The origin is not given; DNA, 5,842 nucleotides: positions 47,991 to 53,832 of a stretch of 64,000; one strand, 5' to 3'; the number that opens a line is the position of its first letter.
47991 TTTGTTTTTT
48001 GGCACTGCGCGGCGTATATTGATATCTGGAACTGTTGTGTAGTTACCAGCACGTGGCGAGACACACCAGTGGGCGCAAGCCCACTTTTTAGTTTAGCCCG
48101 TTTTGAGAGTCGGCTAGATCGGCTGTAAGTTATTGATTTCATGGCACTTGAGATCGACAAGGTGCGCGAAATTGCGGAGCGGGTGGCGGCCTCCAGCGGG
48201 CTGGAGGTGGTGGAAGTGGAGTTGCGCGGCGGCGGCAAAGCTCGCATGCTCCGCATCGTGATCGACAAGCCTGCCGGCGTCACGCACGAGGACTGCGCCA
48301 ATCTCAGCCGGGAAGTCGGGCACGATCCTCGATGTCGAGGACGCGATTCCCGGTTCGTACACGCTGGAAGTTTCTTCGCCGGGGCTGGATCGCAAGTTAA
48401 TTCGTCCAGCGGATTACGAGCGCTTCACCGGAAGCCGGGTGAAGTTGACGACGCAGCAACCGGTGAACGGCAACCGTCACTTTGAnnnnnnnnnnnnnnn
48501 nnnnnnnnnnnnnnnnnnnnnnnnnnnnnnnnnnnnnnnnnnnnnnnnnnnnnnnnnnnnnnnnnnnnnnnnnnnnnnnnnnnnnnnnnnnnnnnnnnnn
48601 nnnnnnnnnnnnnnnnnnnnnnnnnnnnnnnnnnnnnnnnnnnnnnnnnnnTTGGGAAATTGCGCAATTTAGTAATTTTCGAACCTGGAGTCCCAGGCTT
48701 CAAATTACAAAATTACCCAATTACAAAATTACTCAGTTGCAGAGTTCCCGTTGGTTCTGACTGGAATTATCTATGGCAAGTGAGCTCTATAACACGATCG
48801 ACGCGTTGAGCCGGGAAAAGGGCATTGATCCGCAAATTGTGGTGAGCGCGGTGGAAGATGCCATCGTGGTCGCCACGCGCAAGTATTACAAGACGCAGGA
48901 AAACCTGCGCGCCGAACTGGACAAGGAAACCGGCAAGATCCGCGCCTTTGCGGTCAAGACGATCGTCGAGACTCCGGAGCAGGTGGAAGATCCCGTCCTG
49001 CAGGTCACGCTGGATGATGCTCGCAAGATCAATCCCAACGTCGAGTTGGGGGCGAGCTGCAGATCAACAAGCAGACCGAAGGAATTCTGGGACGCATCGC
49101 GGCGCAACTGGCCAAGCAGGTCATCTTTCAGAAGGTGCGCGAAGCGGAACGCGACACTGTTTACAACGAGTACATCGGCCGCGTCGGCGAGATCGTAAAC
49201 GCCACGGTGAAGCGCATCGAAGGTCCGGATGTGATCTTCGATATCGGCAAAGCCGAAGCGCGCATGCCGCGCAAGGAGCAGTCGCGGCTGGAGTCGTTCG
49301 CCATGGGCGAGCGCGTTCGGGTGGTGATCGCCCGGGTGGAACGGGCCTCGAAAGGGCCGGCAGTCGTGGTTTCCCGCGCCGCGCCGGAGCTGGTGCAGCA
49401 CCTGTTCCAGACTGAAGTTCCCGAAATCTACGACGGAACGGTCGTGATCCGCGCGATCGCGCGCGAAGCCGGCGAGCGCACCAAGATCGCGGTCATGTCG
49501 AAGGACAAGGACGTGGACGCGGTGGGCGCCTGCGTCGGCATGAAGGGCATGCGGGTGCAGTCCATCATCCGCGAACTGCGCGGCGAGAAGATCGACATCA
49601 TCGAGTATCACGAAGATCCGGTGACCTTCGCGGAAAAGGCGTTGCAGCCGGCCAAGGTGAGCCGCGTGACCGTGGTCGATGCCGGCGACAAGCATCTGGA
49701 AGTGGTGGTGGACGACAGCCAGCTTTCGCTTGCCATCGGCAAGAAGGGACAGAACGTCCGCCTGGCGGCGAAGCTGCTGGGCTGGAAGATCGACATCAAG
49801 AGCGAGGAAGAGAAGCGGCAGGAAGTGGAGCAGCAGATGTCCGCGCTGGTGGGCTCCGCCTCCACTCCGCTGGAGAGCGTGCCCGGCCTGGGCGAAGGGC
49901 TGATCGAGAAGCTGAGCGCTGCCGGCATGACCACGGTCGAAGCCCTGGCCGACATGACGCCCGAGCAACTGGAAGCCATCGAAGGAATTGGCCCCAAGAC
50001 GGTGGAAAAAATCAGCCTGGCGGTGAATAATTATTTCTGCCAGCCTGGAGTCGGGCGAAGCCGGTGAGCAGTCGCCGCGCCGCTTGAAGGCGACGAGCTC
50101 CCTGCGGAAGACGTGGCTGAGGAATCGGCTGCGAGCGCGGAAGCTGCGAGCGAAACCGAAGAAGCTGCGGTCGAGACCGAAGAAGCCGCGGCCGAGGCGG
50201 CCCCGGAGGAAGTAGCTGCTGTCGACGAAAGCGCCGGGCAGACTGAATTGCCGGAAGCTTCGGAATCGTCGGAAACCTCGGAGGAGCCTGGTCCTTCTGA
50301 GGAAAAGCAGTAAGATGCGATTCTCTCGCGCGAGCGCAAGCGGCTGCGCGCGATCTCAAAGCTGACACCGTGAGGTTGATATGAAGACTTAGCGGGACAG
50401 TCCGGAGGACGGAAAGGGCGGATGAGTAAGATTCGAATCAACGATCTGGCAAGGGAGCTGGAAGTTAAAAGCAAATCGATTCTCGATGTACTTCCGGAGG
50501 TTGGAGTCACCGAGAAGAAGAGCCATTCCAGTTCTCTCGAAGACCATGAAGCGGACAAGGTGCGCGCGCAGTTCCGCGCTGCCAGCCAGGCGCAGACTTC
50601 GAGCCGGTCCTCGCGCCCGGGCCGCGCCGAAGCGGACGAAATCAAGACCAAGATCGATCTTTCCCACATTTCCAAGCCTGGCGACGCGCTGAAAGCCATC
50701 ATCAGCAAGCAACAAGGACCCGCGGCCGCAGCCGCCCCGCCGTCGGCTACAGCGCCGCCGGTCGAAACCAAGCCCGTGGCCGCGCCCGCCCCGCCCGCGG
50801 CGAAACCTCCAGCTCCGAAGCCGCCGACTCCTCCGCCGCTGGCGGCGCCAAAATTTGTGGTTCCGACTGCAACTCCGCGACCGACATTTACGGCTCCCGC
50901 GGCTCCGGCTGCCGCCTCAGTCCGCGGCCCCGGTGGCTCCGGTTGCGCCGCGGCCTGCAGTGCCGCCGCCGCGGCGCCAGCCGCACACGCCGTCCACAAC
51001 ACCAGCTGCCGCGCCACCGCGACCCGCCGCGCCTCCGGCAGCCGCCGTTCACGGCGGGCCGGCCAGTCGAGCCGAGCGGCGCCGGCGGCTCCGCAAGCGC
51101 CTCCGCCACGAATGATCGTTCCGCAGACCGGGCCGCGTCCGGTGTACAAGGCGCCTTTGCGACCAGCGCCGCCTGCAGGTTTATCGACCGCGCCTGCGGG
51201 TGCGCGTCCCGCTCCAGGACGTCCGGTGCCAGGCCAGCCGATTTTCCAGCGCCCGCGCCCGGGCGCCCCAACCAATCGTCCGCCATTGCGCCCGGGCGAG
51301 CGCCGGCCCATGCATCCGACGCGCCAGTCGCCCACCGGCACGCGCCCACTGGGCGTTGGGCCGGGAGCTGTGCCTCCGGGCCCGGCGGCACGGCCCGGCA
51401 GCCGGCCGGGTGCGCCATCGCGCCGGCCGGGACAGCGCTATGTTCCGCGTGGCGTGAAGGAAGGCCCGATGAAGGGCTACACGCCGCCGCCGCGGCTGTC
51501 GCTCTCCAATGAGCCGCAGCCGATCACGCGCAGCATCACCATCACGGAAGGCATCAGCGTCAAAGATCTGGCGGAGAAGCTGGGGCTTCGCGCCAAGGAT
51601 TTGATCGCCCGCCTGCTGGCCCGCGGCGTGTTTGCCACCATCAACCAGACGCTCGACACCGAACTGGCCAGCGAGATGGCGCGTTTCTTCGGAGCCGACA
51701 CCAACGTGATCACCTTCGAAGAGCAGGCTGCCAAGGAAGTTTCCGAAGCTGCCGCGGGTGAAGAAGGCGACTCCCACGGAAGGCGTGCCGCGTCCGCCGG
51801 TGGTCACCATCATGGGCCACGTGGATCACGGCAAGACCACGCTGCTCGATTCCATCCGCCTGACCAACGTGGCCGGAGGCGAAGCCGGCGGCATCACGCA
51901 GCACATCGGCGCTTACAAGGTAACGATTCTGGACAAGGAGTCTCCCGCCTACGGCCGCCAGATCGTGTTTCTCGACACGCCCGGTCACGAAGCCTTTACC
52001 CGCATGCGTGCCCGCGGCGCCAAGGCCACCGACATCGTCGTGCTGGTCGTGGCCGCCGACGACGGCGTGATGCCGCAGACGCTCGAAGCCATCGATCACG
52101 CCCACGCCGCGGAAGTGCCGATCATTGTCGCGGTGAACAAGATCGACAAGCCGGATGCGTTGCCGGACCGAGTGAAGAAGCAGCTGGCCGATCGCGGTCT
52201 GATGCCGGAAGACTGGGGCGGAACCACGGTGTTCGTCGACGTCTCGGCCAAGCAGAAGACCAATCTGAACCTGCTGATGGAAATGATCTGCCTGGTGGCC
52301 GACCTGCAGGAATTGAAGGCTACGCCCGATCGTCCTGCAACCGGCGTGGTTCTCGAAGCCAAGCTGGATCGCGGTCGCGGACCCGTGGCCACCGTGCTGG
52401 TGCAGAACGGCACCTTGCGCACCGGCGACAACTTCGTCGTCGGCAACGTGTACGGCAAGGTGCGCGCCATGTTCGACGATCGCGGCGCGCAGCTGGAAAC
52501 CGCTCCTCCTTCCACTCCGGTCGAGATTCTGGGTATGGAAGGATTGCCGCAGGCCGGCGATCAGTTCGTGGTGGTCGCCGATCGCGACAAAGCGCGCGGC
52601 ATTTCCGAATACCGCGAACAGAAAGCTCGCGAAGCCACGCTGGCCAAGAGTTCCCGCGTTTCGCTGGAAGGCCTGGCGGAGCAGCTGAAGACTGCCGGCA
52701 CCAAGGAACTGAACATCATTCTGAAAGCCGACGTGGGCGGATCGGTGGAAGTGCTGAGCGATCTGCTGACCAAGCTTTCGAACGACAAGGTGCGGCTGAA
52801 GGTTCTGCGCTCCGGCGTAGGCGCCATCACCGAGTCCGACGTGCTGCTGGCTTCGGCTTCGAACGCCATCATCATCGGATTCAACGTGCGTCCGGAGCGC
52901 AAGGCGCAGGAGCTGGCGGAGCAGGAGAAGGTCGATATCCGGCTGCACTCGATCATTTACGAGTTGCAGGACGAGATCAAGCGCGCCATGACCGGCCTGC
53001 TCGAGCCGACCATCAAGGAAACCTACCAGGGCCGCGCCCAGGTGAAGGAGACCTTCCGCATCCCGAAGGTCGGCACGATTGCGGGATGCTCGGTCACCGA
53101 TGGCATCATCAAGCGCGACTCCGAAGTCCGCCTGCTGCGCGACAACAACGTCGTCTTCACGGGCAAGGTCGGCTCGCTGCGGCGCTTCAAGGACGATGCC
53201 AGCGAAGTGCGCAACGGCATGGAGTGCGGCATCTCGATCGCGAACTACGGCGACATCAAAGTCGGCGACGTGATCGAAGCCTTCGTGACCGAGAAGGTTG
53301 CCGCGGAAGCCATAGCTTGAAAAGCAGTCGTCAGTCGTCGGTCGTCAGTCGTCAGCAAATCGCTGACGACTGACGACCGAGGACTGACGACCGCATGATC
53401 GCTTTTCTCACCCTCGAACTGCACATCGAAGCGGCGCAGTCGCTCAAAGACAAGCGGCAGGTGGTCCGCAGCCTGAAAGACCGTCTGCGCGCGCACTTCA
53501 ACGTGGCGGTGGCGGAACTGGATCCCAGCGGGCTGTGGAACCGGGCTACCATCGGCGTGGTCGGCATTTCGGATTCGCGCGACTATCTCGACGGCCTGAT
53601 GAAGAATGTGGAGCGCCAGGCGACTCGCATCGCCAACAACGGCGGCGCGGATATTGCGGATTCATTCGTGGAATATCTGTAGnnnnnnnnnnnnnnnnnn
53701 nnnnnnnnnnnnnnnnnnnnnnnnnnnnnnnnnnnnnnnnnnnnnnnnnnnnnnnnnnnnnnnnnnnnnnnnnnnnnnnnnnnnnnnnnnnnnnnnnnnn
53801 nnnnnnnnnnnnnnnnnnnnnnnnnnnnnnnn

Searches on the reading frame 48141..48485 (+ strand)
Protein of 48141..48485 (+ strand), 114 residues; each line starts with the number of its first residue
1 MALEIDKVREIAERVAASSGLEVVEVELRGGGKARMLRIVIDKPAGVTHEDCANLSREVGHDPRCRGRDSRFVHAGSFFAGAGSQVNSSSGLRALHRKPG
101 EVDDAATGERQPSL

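Call 55: search_protein_families(library=pfam, proteins=[window:48141-48485:+], max_evalue=0.001)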
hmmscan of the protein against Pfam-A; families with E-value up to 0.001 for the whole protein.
window:48141-48485:+ (114 aa): 1 family
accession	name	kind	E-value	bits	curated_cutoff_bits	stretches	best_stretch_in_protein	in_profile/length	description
PF02576.22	RimP_N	-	1.3e-10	41.9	22.7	1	11-59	1-49/73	RimP N-terminal domain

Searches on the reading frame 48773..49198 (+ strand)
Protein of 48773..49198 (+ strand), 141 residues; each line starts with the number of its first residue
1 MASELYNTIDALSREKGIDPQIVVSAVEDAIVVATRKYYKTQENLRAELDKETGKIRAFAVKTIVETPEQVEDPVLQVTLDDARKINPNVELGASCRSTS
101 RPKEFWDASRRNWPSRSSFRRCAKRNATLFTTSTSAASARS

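Call 10: search_protein_families(library=pfam, proteins=[window:48773-49198:+])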
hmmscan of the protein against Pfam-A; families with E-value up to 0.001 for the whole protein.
window:48773-49198:+ (141 aa): 1 family
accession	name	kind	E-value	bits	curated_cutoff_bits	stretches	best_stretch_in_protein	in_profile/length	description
PF08529.16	NusA_N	-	1.9e-26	93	23.8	1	4-105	1-97/119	NusA N-terminal domain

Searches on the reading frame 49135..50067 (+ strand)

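Call 10: search_protein_families(library=pfam, proteins=[window:49135-50067:+])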
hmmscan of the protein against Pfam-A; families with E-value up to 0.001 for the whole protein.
window:49135-50067:+ (310 aa): 9 families
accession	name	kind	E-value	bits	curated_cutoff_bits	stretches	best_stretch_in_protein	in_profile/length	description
PF13184.12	KH_5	-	3.4e-30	104.4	27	1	112-179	1-68/69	NusA-like KH domain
PF14520.12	HHH_5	-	2.6e-13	50.7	27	1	245-296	3-54/57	Helix-hairpin-helix domain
PF00633.29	HHH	-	5.1e-06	26.5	24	1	268-293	2-27/30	Helix-hairpin-helix motif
PF07650.23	KH_2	-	1.3e-05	25.3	22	1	166-220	6-59/78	KH domain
PF00575.29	S1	-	7.2e-05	23.5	22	1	17-75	4-69/74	S1 RNA binding domain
PF00013.35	KH_1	-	0.00015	21.8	21.5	0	189-226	3-41/66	KH domain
PF03118.21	RNA_pol_A_CTD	-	0.00021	21.4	23.8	1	260-294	28-62/67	Bacterial RNA polymerase, alpha chain C terminal domain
PF23095.1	KH_NusA_C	-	0.00054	20.4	34.2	1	193-221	6-34/59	Transcription termination/antitermination protein NusA, KH domain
PF12826.13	HHH_2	-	0.00081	19.9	27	0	262-303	20-57/64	Helix-hairpin-helix motif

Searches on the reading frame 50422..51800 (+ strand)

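Call 10: search_protein_families(library=pfam, proteins=[window:50422-51800:+])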
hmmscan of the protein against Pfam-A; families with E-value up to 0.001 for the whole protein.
window:50422-51800:+ (459 aa): 1 family
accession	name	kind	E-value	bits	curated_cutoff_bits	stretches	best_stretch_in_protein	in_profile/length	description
PF04760.21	IF2_N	-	1.2e-24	86.2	25.3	2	375-424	1-51/53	Translation initiation factor IF-2, N-terminal region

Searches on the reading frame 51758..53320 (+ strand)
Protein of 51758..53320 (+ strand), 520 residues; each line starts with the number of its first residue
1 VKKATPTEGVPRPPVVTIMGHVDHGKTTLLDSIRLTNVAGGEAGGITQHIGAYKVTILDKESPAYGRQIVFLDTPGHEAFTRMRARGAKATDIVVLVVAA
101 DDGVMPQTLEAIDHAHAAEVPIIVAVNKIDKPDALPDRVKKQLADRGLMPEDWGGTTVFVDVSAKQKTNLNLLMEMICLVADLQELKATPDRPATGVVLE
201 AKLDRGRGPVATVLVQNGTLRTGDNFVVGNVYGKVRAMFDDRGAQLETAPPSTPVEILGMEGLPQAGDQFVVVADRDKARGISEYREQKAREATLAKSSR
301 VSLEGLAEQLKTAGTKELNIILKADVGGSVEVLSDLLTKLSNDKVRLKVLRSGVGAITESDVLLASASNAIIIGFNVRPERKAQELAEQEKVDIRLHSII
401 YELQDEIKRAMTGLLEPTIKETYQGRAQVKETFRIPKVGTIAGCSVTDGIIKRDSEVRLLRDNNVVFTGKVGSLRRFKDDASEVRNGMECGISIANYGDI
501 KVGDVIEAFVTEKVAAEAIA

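Call 10: search_protein_families(library=pfam, proteins=[window:51758-53320:+])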
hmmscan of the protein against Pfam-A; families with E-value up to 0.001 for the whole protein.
window:51758-53320:+ (520 aa): 6 families
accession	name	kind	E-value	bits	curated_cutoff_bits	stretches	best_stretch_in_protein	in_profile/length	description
PF11987.13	IF-2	-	4e-42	143.3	27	1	294-408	3-117/117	Translation-initiation factor 2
PF00009.33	GTP_EFTU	-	4.2e-34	118.2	26.5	1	16-178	6-183/188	Elongation factor Tu GTP binding domain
PF22042.2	EF-G_D2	-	7.8e-32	109.7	27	1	193-273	1-84/84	Elongation factor G domain 2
PF03144.31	GTP_EFTU_D2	-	6e-15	55.9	30.3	1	439-506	1-72/73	Elongation factor Tu domain 2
PF01926.29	MMR_HSR1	-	2.8e-09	37.5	21.9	1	16-128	2-113/113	50S ribosome-binding GTPase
PF00071.28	Ras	-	0.0001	22.4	21.6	1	18-177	4-156/162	Ras family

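Call 11: find_related_loci(query=window:51758-53317:+, collection=genome_contigs, flank=4000)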
Query window:51758-53317:+ (520 aa) in genome_contigs; peptide patterns used: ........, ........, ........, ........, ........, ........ (x = any residue, [..] = any of these).
600 stretches matched a pattern (row limit reached: there are more); 598 encode a relative of the query (tblastn E <= 1e-3); the best 80 are kept; 80 distinct loci.
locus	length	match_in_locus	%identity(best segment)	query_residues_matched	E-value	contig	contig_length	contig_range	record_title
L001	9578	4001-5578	84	2-519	0e+0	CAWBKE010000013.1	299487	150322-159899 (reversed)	MAG: uncultured Acidobacteriaceae bacterium isolate MFD03044.bin.1.102 genome assembly, contig: contig_35509, whole geno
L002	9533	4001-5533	84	10-520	0e+0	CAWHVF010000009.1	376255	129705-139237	MAG: uncultured Acidobacteriota bacterium isolate MFD04492.bin.2.129 genome assembly, contig: contig_45133, whole genome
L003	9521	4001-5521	77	10-516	0e+0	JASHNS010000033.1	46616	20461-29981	MAG: Acidobacteriaceae bacterium isolate JOPF003 JOPF_NEAR_contig_371434, whole genome shotgun sequence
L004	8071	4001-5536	73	10-517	0e+0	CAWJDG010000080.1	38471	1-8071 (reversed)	MAG: uncultured Acidobacteriaceae bacterium isolate MFD04492.bin.2.98 genome assembly, contig: contig_75541, whole genom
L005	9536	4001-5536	93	8-519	0e+0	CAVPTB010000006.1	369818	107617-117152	MAG: uncultured Acidobacteriaceae bacterium isolate MFD09671.bin.2.121 genome assembly, contig: contig_24072, whole geno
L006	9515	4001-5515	68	6-517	0e+0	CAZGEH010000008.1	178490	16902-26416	MAG TPA_asm: uncultured Acidobacteriota bacterium isolate binchicken_co274_138 genome assembly, contig: NODE_124_length_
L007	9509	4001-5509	68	11-520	0e+0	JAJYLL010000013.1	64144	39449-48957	MAG: Acidobacteria bacterium isolate DBS2-1.bin74 NODE_741_length_64144_cov_3.125826, whole genome shotgun sequence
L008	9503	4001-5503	68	12-519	0e+0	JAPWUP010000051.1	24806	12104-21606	MAG: Bryobacteraceae bacterium isolate RSWS6 scaffold_230_c1, whole genome shotgun sequence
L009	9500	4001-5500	66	11-516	0e+0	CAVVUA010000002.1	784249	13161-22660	MAG: uncultured Acidobacteriota bacterium isolate MFD04434.bin.1.18 genome assembly, contig: contig_25666, whole genome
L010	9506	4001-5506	68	10-517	0e+0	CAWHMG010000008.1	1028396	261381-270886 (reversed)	MAG: Terriglobia bacterium isolate MFD09603.bin.1.298 genome assembly, contig: contig_4979, whole genome shotgun sequenc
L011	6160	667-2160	69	12-517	0e+0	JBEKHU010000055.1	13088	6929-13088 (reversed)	MAG: Bryobacteraceae bacterium isolate SPRUCE 284 SPRUCE_284_55, whole genome shotgun sequence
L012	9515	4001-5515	64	6-514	0e+0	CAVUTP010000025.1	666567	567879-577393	MAG: uncultured Acidobacteriota bacterium isolate MFD03899.bin.2.164 genome assembly, contig: contig_8010, whole genome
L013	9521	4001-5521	60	1-515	0e+0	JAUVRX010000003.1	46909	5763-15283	MAG: Acidobacteriota bacterium isolate CSMAG_725 CSMAG_725_k127_1369396_length_46909_cov_68.7593, whole genome shotgun s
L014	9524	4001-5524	60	12-516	0e+0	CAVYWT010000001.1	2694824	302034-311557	MAG: uncultured Acidobacteriota bacterium isolate MFD01275.bin.2.57 genome assembly, contig: contig_1907, whole genome s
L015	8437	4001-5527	60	1-516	0e+0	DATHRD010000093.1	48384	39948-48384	MAG TPA_asm: Thermoanaerobaculia bacterium isolate SMAG_U12756 k141_2170565, whole genome shotgun sequence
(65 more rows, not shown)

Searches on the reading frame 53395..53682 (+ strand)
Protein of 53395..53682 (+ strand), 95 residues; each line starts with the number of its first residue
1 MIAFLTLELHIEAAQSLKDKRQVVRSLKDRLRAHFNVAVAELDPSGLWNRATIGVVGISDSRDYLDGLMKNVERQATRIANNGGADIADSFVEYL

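Call 10: search_protein_families(library=pfam, proteins=[window:53395-53682:+])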
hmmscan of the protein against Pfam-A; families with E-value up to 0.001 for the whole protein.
window:53395-53682:+ (95 aa): 1 family
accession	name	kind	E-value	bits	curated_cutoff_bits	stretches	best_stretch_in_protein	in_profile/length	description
PF04456.17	DUF503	-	2.5e-26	91.8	22.4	1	2-88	1-84/88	Protein of unknown function (DUF503)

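Call 28: find_related_loci(query=window:53395-53679:+, collection=metagenome_contigs, flank=3000)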
Query window:53395-53679:+ (95 aa) in metagenome_contigs; peptide patterns used: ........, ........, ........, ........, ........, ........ (x = any residue, [..] = any of these).
600 stretches matched a pattern (row limit reached: there are more); 546 encode a relative of the query (tblastn E <= 1e-3); the best 80 are kept; 80 distinct loci.
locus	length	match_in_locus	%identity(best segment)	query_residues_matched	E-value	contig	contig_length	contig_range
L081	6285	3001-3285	99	1-95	2e-60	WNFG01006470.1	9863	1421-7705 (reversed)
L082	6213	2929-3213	97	1-95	7e-59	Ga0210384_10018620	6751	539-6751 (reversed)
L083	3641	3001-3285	96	1-95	5e-59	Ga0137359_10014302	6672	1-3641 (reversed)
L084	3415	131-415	94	1-95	3e-58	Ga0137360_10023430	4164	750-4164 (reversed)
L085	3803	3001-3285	94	1-95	9e-58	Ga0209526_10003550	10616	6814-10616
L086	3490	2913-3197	93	1-95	7e-58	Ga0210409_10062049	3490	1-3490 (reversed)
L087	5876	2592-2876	94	1-95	5e-58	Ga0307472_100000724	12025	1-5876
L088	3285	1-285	94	1-95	7e-57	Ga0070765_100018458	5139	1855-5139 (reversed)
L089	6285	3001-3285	95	1-95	1e-56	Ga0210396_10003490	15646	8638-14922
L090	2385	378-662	93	1-95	3e-57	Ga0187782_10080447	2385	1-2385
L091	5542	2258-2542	92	1-95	9e-57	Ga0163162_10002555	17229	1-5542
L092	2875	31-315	93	1-95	5e-57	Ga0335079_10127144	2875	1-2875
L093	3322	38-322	92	1-95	9e-57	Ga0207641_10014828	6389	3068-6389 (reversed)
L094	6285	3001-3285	94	1-95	5e-57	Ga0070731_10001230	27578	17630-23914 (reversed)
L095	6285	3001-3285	95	1-95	6e-57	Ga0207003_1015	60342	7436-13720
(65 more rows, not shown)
